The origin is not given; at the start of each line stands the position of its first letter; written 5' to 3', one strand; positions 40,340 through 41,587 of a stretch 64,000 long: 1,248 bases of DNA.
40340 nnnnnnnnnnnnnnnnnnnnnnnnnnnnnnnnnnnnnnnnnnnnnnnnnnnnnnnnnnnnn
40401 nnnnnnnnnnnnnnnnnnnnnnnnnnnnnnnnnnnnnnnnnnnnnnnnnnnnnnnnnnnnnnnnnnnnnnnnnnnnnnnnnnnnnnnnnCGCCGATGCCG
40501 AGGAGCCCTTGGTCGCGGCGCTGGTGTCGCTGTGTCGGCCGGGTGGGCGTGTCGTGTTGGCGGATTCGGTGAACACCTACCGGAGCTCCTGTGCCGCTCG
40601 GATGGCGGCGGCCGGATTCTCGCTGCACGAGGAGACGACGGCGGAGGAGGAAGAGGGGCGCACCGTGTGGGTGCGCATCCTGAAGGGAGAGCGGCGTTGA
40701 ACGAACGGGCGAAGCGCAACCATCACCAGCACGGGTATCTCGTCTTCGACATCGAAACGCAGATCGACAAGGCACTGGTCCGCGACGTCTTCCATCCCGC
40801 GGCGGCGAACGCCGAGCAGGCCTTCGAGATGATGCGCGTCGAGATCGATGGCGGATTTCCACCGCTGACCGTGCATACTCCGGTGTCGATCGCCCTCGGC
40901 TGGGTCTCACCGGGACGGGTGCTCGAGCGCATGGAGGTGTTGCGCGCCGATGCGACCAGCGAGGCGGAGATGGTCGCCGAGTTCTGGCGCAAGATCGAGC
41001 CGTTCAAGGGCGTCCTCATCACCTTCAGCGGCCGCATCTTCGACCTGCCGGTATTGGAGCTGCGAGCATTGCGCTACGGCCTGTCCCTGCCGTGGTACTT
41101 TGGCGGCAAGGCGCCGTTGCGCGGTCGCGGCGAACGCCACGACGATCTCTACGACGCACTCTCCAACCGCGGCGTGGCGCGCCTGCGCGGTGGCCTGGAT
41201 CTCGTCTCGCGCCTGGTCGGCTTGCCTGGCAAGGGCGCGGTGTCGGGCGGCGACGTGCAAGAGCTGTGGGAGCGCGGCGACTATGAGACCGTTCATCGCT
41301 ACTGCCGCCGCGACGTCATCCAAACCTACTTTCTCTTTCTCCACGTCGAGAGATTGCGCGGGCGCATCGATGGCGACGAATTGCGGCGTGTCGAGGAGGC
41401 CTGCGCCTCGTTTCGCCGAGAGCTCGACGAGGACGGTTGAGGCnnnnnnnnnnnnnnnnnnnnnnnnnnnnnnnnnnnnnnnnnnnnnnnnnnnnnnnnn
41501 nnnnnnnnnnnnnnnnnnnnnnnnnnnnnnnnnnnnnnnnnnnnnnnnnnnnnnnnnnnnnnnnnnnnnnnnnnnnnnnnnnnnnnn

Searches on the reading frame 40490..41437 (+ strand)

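Call 46: search_protein_families(library=pfam, proteins=[window:40490-41437:+], max_evalue=0.001)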
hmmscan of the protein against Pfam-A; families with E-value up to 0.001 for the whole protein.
window:40490-41437:+ (316 aa): 2 families
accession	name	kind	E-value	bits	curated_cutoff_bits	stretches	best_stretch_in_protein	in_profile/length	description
PF10108.15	DNA_pol_B_exo2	-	2.1e-38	132.6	24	1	123-303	3-190/213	Predicted 3'-5' exonuclease related to the exonuclease domain of PolB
PF13482.12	RNase_H_2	-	2.1e-06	28.2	22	1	148-282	34-160/165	RNase_H superfamily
